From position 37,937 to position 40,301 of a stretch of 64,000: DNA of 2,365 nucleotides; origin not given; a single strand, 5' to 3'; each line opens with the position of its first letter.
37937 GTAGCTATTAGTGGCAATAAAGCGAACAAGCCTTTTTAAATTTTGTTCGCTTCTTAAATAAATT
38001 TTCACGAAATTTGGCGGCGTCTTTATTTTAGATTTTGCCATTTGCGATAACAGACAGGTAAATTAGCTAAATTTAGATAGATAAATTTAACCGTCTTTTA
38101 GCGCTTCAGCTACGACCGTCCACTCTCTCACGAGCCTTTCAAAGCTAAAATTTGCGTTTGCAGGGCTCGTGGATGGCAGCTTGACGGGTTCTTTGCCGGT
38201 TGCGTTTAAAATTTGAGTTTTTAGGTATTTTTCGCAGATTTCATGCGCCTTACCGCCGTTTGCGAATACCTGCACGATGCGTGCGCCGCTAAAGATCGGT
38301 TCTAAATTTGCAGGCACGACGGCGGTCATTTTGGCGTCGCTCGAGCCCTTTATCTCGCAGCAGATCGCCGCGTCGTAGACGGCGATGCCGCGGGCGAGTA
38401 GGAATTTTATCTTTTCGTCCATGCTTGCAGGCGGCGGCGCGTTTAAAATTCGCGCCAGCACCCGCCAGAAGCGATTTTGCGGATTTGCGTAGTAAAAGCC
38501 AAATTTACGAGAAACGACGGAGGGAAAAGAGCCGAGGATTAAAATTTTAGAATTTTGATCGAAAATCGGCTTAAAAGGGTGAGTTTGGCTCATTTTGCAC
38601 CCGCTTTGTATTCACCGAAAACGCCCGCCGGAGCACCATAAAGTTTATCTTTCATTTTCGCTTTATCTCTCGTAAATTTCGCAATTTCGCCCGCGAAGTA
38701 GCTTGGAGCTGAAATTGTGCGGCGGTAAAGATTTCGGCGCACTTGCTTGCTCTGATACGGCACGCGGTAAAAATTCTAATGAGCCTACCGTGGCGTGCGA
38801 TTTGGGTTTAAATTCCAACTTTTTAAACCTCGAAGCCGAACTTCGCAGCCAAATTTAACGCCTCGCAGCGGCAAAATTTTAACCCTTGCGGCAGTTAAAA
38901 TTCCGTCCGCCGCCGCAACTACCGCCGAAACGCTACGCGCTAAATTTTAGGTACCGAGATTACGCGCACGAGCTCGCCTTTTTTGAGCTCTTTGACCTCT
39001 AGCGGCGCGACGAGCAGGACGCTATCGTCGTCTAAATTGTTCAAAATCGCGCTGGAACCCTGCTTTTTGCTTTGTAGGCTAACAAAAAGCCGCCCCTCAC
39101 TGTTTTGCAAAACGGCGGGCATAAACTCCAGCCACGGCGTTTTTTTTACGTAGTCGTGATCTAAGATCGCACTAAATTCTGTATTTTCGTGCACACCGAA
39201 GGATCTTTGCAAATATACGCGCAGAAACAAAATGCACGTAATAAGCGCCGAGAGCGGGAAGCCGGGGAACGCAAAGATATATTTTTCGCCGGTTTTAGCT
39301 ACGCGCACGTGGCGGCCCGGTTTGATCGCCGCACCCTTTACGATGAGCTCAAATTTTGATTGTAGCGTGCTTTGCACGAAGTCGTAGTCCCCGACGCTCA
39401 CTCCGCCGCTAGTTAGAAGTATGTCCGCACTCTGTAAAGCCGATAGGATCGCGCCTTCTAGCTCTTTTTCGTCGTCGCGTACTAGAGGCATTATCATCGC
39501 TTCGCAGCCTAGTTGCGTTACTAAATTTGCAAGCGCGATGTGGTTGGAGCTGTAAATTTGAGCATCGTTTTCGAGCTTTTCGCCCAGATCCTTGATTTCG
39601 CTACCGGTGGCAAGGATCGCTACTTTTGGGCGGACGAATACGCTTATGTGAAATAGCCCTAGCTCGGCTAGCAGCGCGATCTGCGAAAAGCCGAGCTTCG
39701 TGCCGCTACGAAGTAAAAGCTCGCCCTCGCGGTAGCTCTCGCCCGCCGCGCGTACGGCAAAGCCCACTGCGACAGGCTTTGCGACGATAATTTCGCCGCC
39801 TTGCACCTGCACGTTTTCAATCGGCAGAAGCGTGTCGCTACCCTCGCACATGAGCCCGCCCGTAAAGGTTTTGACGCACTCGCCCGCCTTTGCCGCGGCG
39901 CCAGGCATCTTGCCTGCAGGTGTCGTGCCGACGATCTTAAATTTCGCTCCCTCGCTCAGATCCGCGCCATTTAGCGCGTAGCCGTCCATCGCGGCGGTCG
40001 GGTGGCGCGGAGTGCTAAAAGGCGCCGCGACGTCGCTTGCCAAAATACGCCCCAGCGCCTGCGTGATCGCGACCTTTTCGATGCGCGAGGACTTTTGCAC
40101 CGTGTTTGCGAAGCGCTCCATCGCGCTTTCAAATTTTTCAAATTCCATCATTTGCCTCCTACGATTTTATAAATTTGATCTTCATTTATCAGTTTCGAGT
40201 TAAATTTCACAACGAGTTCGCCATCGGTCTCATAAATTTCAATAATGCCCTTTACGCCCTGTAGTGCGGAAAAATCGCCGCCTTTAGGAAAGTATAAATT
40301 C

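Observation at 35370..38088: Sharply AT-rich 2.7-kb islet carrying only a pentapeptide-repeat/membrane gene, flanked by an imperfect direct repeat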

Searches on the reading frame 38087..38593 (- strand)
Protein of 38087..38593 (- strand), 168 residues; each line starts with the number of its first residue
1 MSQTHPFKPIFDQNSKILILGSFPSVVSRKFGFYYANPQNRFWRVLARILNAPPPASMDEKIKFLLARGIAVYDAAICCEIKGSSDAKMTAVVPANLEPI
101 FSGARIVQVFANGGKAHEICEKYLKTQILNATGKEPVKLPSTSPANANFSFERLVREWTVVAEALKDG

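Call 6: search_protein_families(library=pfam, proteins=[window:38087-38593:-], max_evalue=0.01)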
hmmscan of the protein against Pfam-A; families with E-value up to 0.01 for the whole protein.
window:38087-38593:- (168 aa): 1 family
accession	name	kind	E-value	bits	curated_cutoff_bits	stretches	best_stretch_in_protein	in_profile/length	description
PF03167.25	UDG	-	6.1e-08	33.3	24.3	1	11-150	4-126/141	Uracil DNA glycosylase superfamily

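Call 7: search_protein_families(library=ncbifam, proteins=[window:38087-38593:-], max_evalue=0.01)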
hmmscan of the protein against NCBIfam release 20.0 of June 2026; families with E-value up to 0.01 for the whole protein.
window:38087-38593:- (168 aa): 3 families
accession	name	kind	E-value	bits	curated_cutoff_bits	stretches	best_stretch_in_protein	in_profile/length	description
TIGR04274.1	hypoxanDNAglyco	equivalog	3.1e-32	111.8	80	1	7-158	2-150/150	DNA-deoxyinosine glycosylase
NF007570.0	PRK10201.1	equivalog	0.0003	20.5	144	1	10-47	5-42/168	G/U mismatch-specific DNA glycosylase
TIGR00584.1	mug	subfamily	0.00048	19.9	402.6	1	10-47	126-163/328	mismatch-specific thymine-DNA glycosylate (mug)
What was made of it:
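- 38087..38593 (-): Conserved right flank: UDG-superfamily DNA-deoxyinosine (hypoxanthine) glycosylase gene with native composition. TIGR04274 E = 3e-32, above its cut-off (call 7).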

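Call 13: find_encoding_contigs(protein=window:38087-38593:-, flank=10000, max_places=10)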
Protein window:38087-38593:- (168 aa): 3 contigs read that carry it; 2 places shown.
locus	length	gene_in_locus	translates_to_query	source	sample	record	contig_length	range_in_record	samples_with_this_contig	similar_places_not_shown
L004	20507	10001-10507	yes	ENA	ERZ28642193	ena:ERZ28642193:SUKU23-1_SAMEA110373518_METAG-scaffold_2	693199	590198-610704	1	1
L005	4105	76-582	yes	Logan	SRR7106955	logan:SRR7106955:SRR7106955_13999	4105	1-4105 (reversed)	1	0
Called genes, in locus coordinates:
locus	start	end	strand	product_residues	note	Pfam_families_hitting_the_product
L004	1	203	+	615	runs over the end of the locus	PF17425:Arylsulfotran_N, PF05935:Arylsulfotrans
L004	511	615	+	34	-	-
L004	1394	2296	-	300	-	PF01040:UbiA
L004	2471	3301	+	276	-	PF08543:Phos_pyr_kin, PF00294:PfkB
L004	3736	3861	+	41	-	-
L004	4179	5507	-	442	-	PF03063:Prismane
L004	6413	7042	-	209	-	PF01725:Ham1p_like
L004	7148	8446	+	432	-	PF01306:LacY_symp (faint), PF07690:MFS_1, PF00083:Sugar_tr, PF07690:MFS_1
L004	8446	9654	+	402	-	PF03453:MoeA_N, PF00994:MoCF_biosynth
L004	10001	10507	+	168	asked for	PF03167:UDG (weak)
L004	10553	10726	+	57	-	-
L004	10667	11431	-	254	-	-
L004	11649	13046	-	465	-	PF13576:Pentapeptide_3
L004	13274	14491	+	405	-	-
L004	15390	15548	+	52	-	-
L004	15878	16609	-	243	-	PF02777:Sod_Fe_C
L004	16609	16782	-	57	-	-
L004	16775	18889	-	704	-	PF21088:MS_channel_1st, PF00924:MS_channel_2nd, PF21082:MS_channel_3rd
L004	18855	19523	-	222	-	PF00484:Pro_CA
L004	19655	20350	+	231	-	PF01027:Bax1-I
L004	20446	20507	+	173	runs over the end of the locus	PF03840:SecG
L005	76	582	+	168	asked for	PF03167:UDG (weak)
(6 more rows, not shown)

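Call 26: find_related_loci(query=A1, collection=genome_contigs, flank=10000)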
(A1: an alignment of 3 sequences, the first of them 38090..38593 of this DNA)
Query A1 (168 aa) in genome_contigs; peptide patterns used: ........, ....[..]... (x = any residue, [..] = any of these).
194 stretches matched a pattern; 146 encode a relative of the query (tblastn E <= 1e-3); the best 80 are kept; 80 distinct loci.
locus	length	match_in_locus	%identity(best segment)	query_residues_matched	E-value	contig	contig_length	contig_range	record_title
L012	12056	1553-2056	98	1-168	8e-111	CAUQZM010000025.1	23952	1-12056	MAG TPA_asm: uncultured Campylobacter sp. isolate ERR9968936_bin.21_MetaWRAP_v1.3_MAG genome assembly, contig: ERZ216160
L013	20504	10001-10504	96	1-168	2e-108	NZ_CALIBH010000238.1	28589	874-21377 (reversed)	MAG: uncultured Campylobacter sp. isolate ERR589647_bin.85_CONCOCT_v1.1_MAG ERZ773096.654, whole genome shotgun sequence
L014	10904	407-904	95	1-166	1e-107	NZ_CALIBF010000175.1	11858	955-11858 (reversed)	MAG: uncultured Campylobacter sp. isolate ERR589644_bin.42_CONCOCT_v1.1_MAG ERZ773083.2334, whole genome shotgun sequenc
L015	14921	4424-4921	96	1-166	2e-107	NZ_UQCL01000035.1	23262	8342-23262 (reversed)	Uncultured Campylobacter sp. isolate UMGS142, whole genome shotgun sequence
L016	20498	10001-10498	95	1-166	1e-106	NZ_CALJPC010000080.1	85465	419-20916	MAG: uncultured Campylobacter sp. isolate ERR589370_bin.63_CONCOCT_v1.1_MAG ERZ772796.41, whole genome shotgun sequence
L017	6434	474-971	95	1-166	1e-106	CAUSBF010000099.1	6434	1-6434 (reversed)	MAG TPA_asm: uncultured Campylobacter sp. isolate ERR9969190_bin.13_MetaWRAP_v1.3_MAG genome assembly, contig: ERZ216157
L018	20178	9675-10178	93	1-168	8e-107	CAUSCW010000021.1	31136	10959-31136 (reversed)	MAG TPA_asm: uncultured Campylobacter sp. isolate ERR9969218_bin.24_MetaWRAP_v1.3_MAG genome assembly, contig: ERZ216159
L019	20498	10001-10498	96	1-166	7e-107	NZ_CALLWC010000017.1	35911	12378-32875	MAG: uncultured Campylobacter sp. isolate ERR589518_bin.19_CONCOCT_v1.1_MAG ERZ772850.368, whole genome shotgun sequence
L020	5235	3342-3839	95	1-166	6e-107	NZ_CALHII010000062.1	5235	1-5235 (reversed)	MAG: uncultured Campylobacter sp. isolate ERR589453_bin.1_CONCOCT_v1.1_MAG ERZ772924.4864, whole genome shotgun sequence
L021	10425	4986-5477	96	2-165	6e-106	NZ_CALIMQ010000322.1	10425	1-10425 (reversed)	MAG: uncultured Campylobacter sp. isolate ERR589630_bin.43_CONCOCT_v1.1_MAG ERZ773091.1682, whole genome shotgun sequenc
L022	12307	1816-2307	96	2-165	6e-106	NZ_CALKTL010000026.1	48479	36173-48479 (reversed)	MAG: uncultured Campylobacter sp. isolate ERR589478_bin.17_CONCOCT_v1.1_MAG ERZ772947.102, whole genome shotgun sequence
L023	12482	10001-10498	93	1-166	1e-105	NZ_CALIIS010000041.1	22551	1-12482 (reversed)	MAG: uncultured Campylobacter sp. isolate ERR589602_bin.2_CONCOCT_v1.1_MAG ERZ773029.626, whole genome shotgun sequence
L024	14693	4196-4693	93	1-166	9e-106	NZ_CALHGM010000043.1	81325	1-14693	MAG: uncultured Campylobacter sp. isolate ERR589643_bin.25_CONCOCT_v1.1_MAG ERZ773100.46, whole genome shotgun sequence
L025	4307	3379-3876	93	3-168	4e-106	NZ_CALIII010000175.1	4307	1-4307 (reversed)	MAG: uncultured Campylobacter sp. isolate ERR589517_bin.94_CONCOCT_v1.1_MAG ERZ772827.8561, whole genome shotgun sequenc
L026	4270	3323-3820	94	1-166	3e-106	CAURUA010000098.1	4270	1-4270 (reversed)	MAG TPA_asm: uncultured Campylobacter sp. isolate ERR9969195_bin.2_MetaWRAP_v1.3_MAG genome assembly, contig: ERZ2161615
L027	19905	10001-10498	94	1-166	1e-105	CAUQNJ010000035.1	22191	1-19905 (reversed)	MAG TPA_asm: uncultured Campylobacter sp. isolate ERR9968699_bin.5_MetaWRAP_v1.3_MAG genome assembly, contig: ERZ2161601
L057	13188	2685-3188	89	1-168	7e-102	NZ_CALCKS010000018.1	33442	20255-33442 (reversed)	MAG: uncultured Campylobacter sp. isolate ERR589365_bin.76_CONCOCT_v1.1_MAG ERZ772754.513, whole genome shotgun sequence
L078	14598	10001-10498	88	1-166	2e-96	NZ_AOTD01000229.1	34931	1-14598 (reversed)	Campylobacter showae CC57C contig_seqid229, whole genome shotgun sequence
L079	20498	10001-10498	87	1-166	2e-96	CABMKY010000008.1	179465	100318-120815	Campylobacteraceae bacterium isolate MGYG-HGUT-02429 genome assembly, contig: GUT_GENOME143101_8, whole genome shotgun s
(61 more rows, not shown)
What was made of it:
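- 38087..38593 (-): Used as the anchor for the 80 related loci (call 26).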

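Call 31: search_protein_families(library=pfam, proteins=[L013:10630-11268:+, L027:10606-12021:+, L078:10860-11609:+, L079:10765-11268:+, L079:11186-12121:+, L057:3315-5702:+], max_evalue=0.01)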
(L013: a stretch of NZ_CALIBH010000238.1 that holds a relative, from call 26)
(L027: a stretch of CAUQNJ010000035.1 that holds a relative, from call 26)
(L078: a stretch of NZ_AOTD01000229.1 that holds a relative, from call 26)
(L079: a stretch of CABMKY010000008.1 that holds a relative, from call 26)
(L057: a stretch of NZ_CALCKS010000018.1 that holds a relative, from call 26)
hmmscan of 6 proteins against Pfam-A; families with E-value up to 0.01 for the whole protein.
L013:10630-11268:+ (213 aa): 0 families

L027:10606-12021:+ (472 aa): 1 family
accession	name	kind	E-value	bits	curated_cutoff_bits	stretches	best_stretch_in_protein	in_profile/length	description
PF20990.2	DUF2207_C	-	0.0025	18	33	1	177-378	41-186/247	Predicted membrane protein (DUF2207) C-terminal domain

L078:10860-11609:+ (250 aa): 1 family
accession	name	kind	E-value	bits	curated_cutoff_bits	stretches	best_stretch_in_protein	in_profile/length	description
PF10670.15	DUF4198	-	7.4e-33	114.9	34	1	20-227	3-208/209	Domain of unknown function (DUF4198)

L079:10765-11268:+ (168 aa): 1 family
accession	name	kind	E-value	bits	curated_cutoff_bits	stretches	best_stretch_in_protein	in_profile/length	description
PF21538.2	Med15_M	-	0.0095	16.5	24.2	0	62-112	10-59/110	ARC105/Med15 mediator subunit central domain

L079:11186-12121:+ (312 aa): 1 family
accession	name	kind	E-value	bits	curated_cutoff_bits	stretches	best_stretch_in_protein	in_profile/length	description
PF20990.2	DUF2207_C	-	0.00082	19.6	33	0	92-301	94-207/247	Predicted membrane protein (DUF2207) C-terminal domain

L057:3315-5702:+ (796 aa): 3 families
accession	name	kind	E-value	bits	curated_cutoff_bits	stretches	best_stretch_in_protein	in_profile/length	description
PF13166.12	AAA_13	-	2.5e-115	387.2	36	1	11-772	3-712/713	AAA domain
PF13304.12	AAA_21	-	7.4e-06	26.7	27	1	420-618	87-303/304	AAA domain, putative AbiEii toxin, Type IV TA system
PF02463.25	SMC_N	-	1e-05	25.5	40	1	437-627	84-211/220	RecF/RecN/SMC N terminal domain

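Call 32: search_protein_families(library=padloc, proteins=[L013:10630-11268:+, L027:10606-12021:+, L078:10860-11609:+, L079:10765-11268:+, L079:11186-12121:+, L057:3315-5702:+], max_evalue=0.01)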
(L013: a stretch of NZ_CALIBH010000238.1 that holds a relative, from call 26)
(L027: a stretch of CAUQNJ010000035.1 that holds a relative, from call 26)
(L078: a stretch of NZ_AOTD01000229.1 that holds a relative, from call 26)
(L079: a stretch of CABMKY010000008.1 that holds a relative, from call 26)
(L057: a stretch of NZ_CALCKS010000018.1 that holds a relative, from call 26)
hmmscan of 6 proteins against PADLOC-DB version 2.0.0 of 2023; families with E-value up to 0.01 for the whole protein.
L013:10630-11268:+ (213 aa): 0 families

L027:10606-12021:+ (472 aa): 0 families

L078:10860-11609:+ (250 aa): 0 families

L079:10765-11268:+ (168 aa): 0 families

L079:11186-12121:+ (312 aa): 0 families

L057:3315-5702:+ (796 aa): 15 families
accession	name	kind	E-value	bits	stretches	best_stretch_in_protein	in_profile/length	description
PDLC04887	PDC-S06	-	3.1e-222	738.4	1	1-793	1-786/790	-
PDLC04894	PDC-S06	-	1.3e-106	355.8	1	1-788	1-736/740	-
PDLC04896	PDC-S06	-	1.4e-86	289.7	1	1-789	1-730/732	-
PDLC04897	PDC-S06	-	2.8e-55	186.2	1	6-707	3-659/727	-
PDLC04890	PDC-S06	-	1.1e-54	184.3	1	1-747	1-683/732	-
PDLC04886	PDC-S06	-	8.7e-45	151.7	1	1-763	1-700/727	-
PDLC04898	PDC-S06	-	2.5e-21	73.7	1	27-638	28-631/752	-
PDLC04895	PDC-S06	-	5.4e-12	43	1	1-677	1-688/784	-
PDLC02360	PrrC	-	3.1e-09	34.3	1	483-777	87-342/372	PrrC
PDLC04893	PDC-S06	-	2.3e-08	30.9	1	415-704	477-775/862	-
PDLC04891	PDC-S06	-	3.4e-08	30.4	1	275-700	362-767/858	-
PDLC03859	LmuB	-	1.3e-07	29.2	1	19-632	18-598/611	-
PDLC04892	PDC-S06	-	3.8e-06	23.5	1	26-619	92-679/843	-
PDLC02980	AriA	-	5.9e-06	24.5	1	401-618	125-303/304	-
PDLC04889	PDC-S06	-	1.4e-05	21.9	2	359-617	228-485/693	-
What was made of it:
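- On Defence island or hotspot cargo (guilt by association): One alternative cargo is PDC-S06 (call 32).
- One alternative cargo is an AAA_13 ATPase matching PADLOC PDC-S06 (E = 3e-222) and, more weakly, PrrC (calls 31, 32). The other four cargo types have no defence annotation (call 32).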

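Call 96: search_protein_families(library=phrogs, proteins=[L013:10630-11268:+, L027:10606-12021:+, L079:10765-11268:+, L079:11186-12121:+, L057:3315-5702:+], max_evalue=0.001)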
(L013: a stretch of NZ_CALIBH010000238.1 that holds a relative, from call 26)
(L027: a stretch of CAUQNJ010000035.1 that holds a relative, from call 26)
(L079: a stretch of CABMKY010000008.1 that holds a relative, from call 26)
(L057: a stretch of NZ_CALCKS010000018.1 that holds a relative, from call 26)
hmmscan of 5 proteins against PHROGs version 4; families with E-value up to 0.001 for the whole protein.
L013:10630-11268:+ (213 aa): 0 families

L027:10606-12021:+ (472 aa): 2 families
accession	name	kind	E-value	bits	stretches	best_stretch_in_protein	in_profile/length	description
phrog_30912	-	unknown function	2.2e-10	41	1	251-442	223-388/426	-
phrog_3590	-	unknown function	9.9e-05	22.9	1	169-460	159-336/481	-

L079:10765-11268:+ (168 aa): 0 families

L079:11186-12121:+ (312 aa): 0 families

L057:3315-5702:+ (796 aa): 3 families
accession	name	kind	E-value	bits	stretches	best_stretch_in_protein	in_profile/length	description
phrog_2801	-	unknown function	2.3e-42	146.2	1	4-789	4-711/735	-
phrog_11225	-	unknown function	2.2e-07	31.7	1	9-242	7-201/229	-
phrog_77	-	DNA, RNA and nucleotide metabolism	2.4e-05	24.1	1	127-621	481-937/967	SbcC-like subunit of palindrome specific endonuclease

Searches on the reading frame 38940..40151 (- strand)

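Call 6: search_protein_families(library=pfam, proteins=[window:38940-40151:-], max_evalue=0.01)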
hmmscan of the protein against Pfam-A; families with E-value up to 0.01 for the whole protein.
window:38940-40151:- (403 aa): 3 families
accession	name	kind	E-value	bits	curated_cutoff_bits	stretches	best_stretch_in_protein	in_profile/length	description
PF03453.22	MoeA_N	-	1.7e-34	119.2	30.8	1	7-165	3-160/160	MoeA N-terminal region (domain I and II)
PF00994.29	MoCF_biosynth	-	4.7e-22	78.7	26.6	1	178-314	1-142/144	Probable molybdopterin binding domain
PF03454.20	MoeA_C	-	0.0041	17.8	22.1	0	329-398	3-70/72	MoeA C-terminal region (domain IV)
